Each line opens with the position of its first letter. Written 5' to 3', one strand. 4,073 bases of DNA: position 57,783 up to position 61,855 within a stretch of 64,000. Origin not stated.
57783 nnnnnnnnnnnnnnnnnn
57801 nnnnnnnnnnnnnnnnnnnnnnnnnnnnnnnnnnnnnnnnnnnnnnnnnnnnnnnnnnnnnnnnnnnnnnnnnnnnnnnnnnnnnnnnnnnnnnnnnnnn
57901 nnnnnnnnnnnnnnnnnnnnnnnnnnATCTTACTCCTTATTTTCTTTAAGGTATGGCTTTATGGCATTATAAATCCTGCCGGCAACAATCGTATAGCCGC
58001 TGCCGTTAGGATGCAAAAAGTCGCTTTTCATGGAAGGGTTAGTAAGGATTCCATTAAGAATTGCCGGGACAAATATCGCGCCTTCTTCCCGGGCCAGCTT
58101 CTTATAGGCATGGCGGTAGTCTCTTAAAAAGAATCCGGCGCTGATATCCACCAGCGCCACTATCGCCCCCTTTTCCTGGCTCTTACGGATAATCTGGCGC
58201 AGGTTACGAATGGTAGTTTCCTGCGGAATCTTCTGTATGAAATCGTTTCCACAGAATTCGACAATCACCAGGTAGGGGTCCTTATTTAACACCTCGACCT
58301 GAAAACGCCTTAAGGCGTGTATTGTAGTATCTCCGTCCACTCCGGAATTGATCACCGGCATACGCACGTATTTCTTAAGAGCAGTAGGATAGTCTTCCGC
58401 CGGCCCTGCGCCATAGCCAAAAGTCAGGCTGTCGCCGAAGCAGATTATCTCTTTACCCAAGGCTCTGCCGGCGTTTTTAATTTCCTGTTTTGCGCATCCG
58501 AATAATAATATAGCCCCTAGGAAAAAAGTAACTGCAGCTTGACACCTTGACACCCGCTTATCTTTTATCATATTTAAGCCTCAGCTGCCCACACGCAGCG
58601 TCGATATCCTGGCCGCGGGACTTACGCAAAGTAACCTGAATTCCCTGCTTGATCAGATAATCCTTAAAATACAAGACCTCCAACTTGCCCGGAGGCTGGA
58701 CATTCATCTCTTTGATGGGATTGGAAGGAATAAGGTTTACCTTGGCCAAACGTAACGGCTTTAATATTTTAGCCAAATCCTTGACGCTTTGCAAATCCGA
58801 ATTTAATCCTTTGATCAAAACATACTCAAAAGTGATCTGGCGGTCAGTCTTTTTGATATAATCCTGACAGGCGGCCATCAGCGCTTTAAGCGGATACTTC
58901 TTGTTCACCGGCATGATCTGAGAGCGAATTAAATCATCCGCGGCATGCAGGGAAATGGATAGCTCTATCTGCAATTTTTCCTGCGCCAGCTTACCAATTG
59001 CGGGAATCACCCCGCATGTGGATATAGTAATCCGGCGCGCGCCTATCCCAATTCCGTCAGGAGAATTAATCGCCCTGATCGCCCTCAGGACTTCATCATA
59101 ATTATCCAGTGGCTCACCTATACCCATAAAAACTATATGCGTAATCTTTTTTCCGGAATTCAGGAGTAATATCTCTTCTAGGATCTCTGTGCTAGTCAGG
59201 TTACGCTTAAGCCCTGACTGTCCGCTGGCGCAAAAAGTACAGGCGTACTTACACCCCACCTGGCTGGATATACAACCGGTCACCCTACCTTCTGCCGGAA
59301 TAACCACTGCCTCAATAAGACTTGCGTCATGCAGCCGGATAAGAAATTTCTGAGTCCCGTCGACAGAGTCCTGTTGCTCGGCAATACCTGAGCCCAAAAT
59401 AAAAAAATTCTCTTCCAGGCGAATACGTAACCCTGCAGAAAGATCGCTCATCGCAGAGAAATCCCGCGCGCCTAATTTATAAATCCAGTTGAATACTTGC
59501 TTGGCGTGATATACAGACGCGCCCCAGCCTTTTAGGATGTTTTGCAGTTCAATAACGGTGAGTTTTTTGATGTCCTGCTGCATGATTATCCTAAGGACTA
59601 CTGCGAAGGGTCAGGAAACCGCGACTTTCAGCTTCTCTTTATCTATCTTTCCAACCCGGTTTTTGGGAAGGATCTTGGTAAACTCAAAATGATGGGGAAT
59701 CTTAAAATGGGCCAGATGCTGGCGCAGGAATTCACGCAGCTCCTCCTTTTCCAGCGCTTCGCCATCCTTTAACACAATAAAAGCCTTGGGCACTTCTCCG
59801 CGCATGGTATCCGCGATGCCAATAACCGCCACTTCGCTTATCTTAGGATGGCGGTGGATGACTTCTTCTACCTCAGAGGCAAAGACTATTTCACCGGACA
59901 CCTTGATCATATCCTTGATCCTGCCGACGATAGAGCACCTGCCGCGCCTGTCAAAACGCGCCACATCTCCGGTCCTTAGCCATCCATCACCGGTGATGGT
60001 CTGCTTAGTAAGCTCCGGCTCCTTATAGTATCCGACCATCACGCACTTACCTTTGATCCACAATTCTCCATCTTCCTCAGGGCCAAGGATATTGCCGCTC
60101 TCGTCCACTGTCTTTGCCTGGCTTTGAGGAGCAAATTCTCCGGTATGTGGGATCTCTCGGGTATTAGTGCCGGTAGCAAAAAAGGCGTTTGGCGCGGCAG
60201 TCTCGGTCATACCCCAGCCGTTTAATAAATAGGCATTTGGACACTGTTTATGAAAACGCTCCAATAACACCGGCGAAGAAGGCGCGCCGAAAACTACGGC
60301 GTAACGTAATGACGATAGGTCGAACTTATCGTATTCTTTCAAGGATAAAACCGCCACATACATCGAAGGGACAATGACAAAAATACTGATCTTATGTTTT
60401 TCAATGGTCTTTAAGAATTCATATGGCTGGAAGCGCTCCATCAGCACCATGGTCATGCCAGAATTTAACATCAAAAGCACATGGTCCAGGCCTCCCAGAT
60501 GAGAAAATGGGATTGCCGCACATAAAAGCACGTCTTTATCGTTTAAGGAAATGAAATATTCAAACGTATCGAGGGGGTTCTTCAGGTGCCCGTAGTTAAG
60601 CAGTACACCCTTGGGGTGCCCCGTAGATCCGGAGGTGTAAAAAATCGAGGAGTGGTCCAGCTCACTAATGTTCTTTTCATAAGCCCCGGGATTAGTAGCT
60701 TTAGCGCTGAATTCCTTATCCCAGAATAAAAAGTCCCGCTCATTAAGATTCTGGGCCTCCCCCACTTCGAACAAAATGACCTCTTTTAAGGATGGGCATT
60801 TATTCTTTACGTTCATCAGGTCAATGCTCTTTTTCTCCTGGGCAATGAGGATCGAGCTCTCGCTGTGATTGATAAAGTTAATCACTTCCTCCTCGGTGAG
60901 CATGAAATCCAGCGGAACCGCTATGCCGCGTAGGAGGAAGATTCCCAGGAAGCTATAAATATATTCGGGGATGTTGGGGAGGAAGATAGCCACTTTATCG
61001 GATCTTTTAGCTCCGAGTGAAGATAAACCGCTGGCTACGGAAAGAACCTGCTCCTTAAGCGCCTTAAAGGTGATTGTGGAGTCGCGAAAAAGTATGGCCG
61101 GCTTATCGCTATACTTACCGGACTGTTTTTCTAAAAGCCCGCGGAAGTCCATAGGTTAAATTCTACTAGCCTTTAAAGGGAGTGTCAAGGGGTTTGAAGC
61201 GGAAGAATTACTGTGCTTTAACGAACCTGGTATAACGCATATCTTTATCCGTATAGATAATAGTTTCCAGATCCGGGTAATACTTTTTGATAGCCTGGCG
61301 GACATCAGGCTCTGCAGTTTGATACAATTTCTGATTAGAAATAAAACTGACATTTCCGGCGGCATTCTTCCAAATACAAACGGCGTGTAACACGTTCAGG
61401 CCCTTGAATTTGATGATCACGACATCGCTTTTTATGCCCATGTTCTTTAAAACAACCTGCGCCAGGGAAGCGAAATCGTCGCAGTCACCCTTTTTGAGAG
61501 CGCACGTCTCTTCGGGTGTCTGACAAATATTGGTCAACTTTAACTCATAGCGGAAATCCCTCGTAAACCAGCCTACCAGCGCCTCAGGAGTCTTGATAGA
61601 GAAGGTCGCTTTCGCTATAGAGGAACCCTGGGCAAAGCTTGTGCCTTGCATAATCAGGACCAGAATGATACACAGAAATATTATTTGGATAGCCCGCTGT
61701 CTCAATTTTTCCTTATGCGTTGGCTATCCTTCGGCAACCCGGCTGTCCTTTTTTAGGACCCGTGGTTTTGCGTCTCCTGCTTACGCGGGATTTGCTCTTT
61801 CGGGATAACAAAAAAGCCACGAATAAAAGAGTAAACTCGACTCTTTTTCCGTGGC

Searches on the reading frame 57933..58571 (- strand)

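Call 90: search_protein_families(library=pfam, proteins=[window:57933-58571:-], max_evalue=0.001)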
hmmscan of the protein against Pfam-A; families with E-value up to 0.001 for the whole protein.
window:57933-58571:- (213 aa): 2 families
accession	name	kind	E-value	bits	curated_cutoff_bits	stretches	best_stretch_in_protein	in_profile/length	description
PF13472.12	Lipase_GDSL_2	-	6.3e-24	85.9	32.9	1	44-194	1-177/178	GDSL-like Lipase/Acylhydrolase family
PF00657.28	Lipase_GDSL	-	6.9e-14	52.9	23.6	1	42-198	1-206/208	GDSL-like Lipase/Acylhydrolase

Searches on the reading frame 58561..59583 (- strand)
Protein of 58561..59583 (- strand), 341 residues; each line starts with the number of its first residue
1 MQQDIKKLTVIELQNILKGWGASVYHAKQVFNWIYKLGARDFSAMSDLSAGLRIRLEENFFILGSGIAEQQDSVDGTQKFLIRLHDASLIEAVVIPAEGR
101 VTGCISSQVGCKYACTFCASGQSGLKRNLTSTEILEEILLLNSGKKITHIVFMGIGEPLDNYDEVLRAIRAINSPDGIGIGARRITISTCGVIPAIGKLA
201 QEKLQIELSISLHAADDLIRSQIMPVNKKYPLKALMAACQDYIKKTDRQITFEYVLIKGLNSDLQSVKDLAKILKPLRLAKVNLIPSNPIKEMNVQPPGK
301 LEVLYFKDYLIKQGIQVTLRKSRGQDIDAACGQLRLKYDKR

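Call 90: search_protein_families(library=pfam, proteins=[window:58561-59583:-], max_evalue=0.001)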
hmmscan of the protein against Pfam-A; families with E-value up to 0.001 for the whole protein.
window:58561-59583:- (341 aa): 2 families
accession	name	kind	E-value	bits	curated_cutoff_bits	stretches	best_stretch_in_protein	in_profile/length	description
PF04055.27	Radical_SAM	-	5.4e-18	66.1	29.5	1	106-263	2-157/166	Radical SAM superfamily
PF21016.3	RlmN_N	-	6.5e-13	48.7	24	1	5-62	3-60/60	Ribosomal RNA large subunit methyltransferase N-terminal domain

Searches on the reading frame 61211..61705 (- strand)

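Call 90: search_protein_families(library=pfam, proteins=[window:61211-61705:-], max_evalue=0.001)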
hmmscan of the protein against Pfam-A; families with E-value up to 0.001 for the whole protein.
window:61211-61705:- (165 aa): 2 families
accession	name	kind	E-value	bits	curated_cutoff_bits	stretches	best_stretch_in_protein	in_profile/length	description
PF04473.18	DUF553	-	7.4e-09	35.6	20.5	1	37-128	16-116/140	Transglutaminase-like domain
PF01841.26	Transglut_core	-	5.8e-06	27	23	1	36-97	14-76/108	Transglutaminase-like superfamily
